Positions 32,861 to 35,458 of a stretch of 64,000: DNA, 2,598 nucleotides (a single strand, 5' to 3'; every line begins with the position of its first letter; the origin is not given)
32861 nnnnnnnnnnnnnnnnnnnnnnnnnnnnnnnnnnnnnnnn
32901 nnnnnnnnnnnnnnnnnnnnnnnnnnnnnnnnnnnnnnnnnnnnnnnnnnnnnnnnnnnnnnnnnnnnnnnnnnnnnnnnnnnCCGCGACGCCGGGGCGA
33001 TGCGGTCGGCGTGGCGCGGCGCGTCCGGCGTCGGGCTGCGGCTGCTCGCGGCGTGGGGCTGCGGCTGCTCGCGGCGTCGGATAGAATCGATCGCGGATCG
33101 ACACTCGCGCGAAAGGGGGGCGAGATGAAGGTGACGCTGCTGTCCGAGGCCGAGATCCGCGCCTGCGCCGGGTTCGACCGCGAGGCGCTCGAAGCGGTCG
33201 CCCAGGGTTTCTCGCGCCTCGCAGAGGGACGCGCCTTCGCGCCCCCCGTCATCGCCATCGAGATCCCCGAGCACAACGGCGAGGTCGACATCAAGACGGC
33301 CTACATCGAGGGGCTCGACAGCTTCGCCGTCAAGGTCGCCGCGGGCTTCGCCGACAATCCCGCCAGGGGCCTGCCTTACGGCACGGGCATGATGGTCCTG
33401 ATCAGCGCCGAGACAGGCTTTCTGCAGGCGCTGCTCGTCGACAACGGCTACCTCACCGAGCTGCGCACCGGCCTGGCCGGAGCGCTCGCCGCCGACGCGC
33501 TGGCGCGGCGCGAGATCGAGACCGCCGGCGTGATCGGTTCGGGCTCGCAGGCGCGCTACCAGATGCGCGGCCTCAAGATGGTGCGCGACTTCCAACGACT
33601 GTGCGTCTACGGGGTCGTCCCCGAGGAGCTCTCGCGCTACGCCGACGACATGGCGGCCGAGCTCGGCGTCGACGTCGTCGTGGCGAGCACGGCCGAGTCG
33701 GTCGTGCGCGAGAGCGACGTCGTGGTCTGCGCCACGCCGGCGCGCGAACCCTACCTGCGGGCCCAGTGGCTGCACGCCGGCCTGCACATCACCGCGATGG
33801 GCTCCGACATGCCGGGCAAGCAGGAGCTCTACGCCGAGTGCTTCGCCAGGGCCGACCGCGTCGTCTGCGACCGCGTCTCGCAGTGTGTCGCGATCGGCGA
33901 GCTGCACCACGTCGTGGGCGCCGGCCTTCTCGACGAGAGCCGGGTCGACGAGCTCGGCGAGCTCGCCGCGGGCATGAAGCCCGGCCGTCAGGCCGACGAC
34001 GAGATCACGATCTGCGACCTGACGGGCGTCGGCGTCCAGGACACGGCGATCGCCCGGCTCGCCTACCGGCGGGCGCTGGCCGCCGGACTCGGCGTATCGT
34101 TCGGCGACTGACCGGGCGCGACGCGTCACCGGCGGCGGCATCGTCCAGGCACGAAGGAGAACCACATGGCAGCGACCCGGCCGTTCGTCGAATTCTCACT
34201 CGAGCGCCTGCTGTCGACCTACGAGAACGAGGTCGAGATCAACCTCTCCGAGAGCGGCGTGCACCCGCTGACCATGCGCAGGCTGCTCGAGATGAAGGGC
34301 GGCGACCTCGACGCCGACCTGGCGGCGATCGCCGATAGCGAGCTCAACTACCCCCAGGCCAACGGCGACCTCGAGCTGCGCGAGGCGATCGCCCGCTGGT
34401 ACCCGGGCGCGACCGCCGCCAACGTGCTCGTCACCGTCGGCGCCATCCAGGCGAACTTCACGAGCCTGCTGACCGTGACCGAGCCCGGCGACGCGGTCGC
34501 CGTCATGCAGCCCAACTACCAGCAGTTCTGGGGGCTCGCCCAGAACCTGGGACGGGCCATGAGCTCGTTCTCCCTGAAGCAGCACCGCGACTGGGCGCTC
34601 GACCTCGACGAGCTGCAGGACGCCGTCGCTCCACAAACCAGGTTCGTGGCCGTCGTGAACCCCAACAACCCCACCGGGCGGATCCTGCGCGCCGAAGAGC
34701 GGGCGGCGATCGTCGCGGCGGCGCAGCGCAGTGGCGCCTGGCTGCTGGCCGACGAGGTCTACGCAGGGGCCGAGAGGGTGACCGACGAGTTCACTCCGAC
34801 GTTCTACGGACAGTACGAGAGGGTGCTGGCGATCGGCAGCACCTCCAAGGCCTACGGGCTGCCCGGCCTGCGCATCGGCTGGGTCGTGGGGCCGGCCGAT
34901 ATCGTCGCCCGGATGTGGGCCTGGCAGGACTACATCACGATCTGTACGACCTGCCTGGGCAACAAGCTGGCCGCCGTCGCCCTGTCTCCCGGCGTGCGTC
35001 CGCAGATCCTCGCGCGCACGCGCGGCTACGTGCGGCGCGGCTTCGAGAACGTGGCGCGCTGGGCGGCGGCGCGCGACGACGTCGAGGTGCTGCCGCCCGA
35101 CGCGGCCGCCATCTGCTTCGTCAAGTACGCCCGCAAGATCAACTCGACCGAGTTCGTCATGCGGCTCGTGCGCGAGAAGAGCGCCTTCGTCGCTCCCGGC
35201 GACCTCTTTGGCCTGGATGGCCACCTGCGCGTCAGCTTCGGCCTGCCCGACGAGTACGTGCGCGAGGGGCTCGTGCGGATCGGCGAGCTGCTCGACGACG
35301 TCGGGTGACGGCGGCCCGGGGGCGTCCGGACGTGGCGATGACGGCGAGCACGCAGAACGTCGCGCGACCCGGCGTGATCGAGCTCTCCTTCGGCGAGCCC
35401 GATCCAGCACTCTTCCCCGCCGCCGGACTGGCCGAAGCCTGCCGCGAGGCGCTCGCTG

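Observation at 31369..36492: Unusual Cys-rich Fe-S protein (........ plus 2x[4Fe-4S]) heading a cassette with mu-crystallin/OCD and two class-I aminotransferases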

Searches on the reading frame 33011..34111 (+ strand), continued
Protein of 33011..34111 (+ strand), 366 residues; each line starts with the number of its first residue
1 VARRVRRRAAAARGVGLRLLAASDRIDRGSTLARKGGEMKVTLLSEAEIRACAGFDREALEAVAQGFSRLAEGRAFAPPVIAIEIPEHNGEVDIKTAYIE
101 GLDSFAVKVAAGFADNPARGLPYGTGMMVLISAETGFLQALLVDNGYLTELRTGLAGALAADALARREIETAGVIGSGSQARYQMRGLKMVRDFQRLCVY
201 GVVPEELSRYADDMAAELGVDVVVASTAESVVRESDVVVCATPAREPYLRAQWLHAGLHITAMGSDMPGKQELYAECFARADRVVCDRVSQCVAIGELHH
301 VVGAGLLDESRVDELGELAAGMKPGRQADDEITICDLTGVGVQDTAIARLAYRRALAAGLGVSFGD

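Call 75: search_protein_families(library=pfam, proteins=[L099:631-1530:+, L099:1530-2321:+, L099:1671-2714:-, L099:2776-3993:+, L099:2344-3885:-, L099:3890-4999:-], max_evalue=0.001)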
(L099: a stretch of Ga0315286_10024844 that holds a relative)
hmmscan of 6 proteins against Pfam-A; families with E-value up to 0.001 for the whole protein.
L099:631-1530:+ (300 aa): 2 families
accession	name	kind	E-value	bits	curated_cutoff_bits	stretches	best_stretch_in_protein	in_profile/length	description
PF00005.33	ABC_tran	-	1.6e-26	94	25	1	22-160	2-137/137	ABC transporter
PF13304.12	AAA_21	-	6.4e-15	56.4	27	1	115-189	221-298/304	AAA domain, putative AbiEii toxin, Type IV TA system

L099:1530-2321:+ (264 aa): 1 family
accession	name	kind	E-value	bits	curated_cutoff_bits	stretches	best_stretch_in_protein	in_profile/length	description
PF01061.29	ABC2_membrane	-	0.00063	19.8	26.9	1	17-187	12-171/211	ABC-2 type transporter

L099:1671-2714:- (347 aa): 0 families

L099:2776-3993:+ (406 aa): 0 families

L099:2344-3885:- (513 aa): 10 families
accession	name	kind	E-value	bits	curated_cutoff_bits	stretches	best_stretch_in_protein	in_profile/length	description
PF01593.30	Amino_oxidase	-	1.2e-27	97.8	19.8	1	23-497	1-443/443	Flavin containing amine oxidoreductase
PF13450.12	NAD_binding_8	-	6.5e-15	55.6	21.9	1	18-75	1-60/68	NAD(P)-binding Rossmann-like domain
PF01266.30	DAO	-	1.2e-10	41.9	27.9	1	15-261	1-203/353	FAD dependent oxidoreductase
PF00890.30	FAD_binding_2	-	1.8e-10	41.1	20.4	1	15-257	1-199/414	FAD binding domain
PF12831.13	FAD_oxidored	-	3.1e-07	30.5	27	1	15-52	1-38/416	FAD dependent oxidoreductase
PF03486.20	HI0933_like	-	5.1e-07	29.8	50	1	15-49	2-36/244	HI0933-like protein Rossmann domain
PF07992.20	Pyr_redox_2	-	1.9e-06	27.9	26.1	1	15-48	2-36/291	Pyridine nucleotide-disulphide oxidoreductase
PF00070.33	Pyr_redox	-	1.6e-05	25.8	22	0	16-49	2-35/82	Pyridine nucleotide-disulphide oxidoreductase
PF01494.25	FAD_binding_3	-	0.00014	21.7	22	1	15-47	3-35/349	FAD binding domain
PF01946.23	Thi4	-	0.0004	20.1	26.2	0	12-53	16-58/235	Thi4 family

L099:3890-4999:- (369 aa): 0 families

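Call 78: search_solved_structures(query=window:33125-34111:+, max_evalue=1e-40, show_alignments=4)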
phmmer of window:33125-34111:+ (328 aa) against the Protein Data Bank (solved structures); distinct sequences matched with E-value up to 1e-40: 4.
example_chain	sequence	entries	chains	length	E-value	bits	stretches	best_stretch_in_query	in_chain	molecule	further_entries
1omo_A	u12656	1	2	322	2.6e-54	188.3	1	2-324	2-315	alanine dehydrogenase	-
1vll_A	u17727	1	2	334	2.9e-54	188.1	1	2-324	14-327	alanine dehydrogenase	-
6t3e_A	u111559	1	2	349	1.2e-52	182.8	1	5-325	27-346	DELTA1-pyrroline-2-carboxylate reductase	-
6rqa_A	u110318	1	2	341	1e-42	150.1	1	18-318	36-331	iminosuccinate reductase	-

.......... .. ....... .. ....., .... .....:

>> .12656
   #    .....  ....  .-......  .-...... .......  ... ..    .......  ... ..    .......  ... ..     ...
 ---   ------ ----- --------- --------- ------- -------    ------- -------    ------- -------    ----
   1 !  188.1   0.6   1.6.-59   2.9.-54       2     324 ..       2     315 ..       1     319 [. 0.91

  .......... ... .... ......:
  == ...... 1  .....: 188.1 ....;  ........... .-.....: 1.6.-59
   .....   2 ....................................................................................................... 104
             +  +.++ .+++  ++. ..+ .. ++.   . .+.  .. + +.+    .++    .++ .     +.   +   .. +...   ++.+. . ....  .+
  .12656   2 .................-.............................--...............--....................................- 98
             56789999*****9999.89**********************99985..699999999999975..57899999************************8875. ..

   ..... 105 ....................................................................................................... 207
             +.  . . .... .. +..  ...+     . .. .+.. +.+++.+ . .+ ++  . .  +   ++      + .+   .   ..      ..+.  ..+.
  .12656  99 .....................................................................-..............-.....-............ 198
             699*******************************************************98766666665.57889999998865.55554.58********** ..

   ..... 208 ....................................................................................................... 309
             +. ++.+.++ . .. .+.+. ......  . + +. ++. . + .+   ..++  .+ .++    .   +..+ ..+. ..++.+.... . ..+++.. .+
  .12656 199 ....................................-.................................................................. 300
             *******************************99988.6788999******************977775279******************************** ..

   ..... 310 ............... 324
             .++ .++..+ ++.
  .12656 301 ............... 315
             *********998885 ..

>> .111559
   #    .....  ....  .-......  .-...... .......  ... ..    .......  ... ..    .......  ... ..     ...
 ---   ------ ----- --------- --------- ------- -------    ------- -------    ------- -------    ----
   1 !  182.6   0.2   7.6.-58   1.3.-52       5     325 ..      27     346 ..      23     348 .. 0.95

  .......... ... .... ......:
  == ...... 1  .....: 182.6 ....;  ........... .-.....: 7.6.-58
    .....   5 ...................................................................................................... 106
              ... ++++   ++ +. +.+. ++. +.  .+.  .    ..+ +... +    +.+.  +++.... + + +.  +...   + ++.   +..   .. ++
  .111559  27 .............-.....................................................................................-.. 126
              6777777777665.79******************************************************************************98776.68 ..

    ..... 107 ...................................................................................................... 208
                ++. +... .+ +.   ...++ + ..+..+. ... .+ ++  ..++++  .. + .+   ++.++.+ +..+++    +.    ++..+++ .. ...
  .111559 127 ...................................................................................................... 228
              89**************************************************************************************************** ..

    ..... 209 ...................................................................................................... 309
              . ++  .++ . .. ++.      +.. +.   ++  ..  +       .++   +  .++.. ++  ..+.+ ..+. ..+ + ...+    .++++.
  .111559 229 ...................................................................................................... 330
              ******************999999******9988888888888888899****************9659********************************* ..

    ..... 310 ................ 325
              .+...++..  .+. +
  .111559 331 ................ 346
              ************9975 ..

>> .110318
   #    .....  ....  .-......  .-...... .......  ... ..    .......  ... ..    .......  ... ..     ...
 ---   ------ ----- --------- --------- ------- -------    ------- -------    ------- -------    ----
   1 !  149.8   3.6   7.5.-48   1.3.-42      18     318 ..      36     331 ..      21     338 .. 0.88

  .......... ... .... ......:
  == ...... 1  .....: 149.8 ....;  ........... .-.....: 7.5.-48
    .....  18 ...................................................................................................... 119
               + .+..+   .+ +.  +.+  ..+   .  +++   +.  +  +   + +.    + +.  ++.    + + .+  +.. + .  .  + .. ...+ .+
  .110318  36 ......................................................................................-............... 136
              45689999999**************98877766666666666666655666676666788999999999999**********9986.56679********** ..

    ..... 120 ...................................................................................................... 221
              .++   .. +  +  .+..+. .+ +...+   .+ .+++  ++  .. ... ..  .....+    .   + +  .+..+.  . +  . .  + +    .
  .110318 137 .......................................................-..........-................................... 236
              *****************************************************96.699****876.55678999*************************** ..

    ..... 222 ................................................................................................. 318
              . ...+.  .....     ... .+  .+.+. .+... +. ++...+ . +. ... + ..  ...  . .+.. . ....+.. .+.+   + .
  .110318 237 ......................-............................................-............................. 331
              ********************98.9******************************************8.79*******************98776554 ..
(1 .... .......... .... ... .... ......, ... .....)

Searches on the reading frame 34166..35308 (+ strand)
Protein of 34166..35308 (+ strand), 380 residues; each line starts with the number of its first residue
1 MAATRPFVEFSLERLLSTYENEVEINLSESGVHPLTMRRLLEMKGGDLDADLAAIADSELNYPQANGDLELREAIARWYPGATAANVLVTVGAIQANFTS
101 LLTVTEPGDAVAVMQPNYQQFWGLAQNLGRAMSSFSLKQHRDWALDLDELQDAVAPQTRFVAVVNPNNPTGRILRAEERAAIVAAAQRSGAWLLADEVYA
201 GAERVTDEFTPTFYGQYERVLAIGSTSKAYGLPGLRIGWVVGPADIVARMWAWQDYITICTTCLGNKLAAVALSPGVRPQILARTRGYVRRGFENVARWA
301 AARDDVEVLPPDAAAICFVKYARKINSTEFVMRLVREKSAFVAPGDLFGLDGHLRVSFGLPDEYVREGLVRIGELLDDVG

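Call 3: search_protein_families(library=pfam, proteins=[window:34166-35308:+], max_evalue=0.01)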
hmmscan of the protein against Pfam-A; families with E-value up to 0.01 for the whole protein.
window:34166-35308:+ (380 aa): 4 families
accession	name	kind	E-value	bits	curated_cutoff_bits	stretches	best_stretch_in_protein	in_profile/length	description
PF00155.27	Aminotran_1_2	-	1.3e-47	163.2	19.7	1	53-372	29-361/361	Aminotransferase class I and II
PF00266.25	Aminotran_5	-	1.9e-07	30.8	21.5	1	70-198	47-177/371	Aminotransferase class-V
PF01212.27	Beta_elim_lyase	-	0.0025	17.6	27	1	86-196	50-168/288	Beta-eliminating lyase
PF01053.26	Cys_Met_Meta_PP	-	0.0039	16.2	27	1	84-200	67-177/381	Cys/Met metabolism PLP-dependent enzyme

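Call 4: search_protein_families(library=ncbifam, proteins=[window:34166-35308:+], max_evalue=0.01)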
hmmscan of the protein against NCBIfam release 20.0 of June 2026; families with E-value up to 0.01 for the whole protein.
window:34166-35308:+ (380 aa): 84 families (the best 25 are shown)
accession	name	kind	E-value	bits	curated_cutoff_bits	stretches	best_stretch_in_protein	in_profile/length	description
NF005593.0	PRK07324.1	equivalog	1.5e-84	284.2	476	1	9-378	5-370/373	aminotransferase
NF041364.1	GntC_guanitoxin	equivalog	2.3e-75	253.8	415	1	25-374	1-355/356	guanitoxin biosynthesis PLP-dependent (S)-gamma-hydroxy-L-arginine cyclodehydratase GntC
TIGR03947.1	viomycin_VioD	equivalog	1.9e-69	234.3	390.9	1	12-376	1-359/359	capreomycidine synthase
NF004770.0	PRK06108.1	subfamily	3.8e-50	170.8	422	1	49-376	56-392/396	pyridoxal phosphate-dependent aminotransferase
TIGR01265.1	tyr_nico_aTase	subfamily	1.6e-37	129.5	292.45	1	61-375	68-398/403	tyrosine/nicotianamine family aminotransferase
NF005732.0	PRK07550.1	equivalog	1.6e-35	122.9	366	1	56-361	60-372/389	aminotransferase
NF052290.2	MocR_like_YczR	exception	2.5e-35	122.1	487.4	1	65-373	140-455/458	MocR-like transcription factor YczR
NF005855.0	PRK07777.1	equivalog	5.8e-35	121.3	553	1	53-272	52-280/391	pyridoxal phosphate-dependent aminotransferase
NF041091.1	asp_aminotase_Arch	equivalog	2.4e-34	118.8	550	1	51-376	49-375/376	aspartate aminotransferase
TIGR01264.1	tyr_amTase_E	equivalog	1.8e-32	112.7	474.25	1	62-375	69-398/403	tyrosine transaminase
NF005817.0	PRK07683.1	equivalog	1.2e-31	109.8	575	1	52-376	51-381/387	aminotransferase A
NF004975.0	PRK06348.1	equivalog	2.7e-31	108.9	549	1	60-372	60-379/384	pyridoxal phosphate-dependent aminotransferase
NF006488.0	PRK08912.1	equivalog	5.2e-31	107.9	498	1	53-266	50-270/387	aminotransferase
NF005305.0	PRK06836.1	equivalog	5.7e-31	108.1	376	1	60-375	69-390/396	pyridoxal phosphate-dependent aminotransferase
NF004621.0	PRK05957.1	equivalog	5e-30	104.5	498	1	84-374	89-381/389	pyridoxal phosphate-dependent aminotransferase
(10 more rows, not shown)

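Call 19: search_solved_structures(query=window:34166-35308:+, max_evalue=1e-20)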
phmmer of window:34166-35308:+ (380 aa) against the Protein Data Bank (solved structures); distinct sequences matched with E-value up to 1e-20: 20.
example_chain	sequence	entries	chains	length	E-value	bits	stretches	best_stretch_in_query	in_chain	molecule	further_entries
3op7_A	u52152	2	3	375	4.2e-52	180.7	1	9-376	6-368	Aminotransferase class I and II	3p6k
8fft_A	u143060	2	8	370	1.5e-37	132.9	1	12-370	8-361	Aminotransferase class I/II-fold pyridoxal phosphate-dependent enzyme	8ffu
1o4s_A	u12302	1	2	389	2e-27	99.5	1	56-377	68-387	Aspartate aminotransferase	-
4m2j_A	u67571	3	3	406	5.7e-27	98.1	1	26-374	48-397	Aminotransferase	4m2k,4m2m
1j32_A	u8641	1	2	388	6.2e-27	98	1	49-376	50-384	aspartate aminotransferase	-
2o0r_A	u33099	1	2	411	2.5e-26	96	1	51-264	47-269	Rv0858c (N-Succinyldiaminopimelate aminotransferase)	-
6f35_A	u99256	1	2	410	6.1e-25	91.4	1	54-377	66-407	Aspartate aminotransferase B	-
1b5o_A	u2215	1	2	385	1.5e-24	90.1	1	52-376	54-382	PROTEIN (ASPARTATE AMINOTRANSFERASE)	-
1bkg_A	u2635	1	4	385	1.9e-24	89.8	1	52-376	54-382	ASPARTATE AMINOTRANSFERASE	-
1b5p_A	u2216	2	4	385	2.4e-24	89.4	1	52-376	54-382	PROTEIN (ASPARTATE AMINOTRANSFERASE) | ASPARTATE AMINOTRANSFERASE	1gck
1gc3_A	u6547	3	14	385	2.4e-24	89.4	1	52-376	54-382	ASPARTATE AMINOTRANSFERASE | PROTEIN (ASPARTATE AMINOTRANSFERASE)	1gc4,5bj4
5bj3_A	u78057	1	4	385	2.4e-24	89.4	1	52-376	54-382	PROTEIN (ASPARTATE AMINOTRANSFERASE)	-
1bjw_A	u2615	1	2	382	2.9e-24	89.2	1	52-375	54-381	ASPARTATE AMINOTRANSFERASE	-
4my5_A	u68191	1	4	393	2.4e-23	86.1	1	85-377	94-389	Putative amino acid aminotransferase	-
6f77_A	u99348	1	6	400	7.2e-23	84.6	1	51-372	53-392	Aspartate aminotransferase A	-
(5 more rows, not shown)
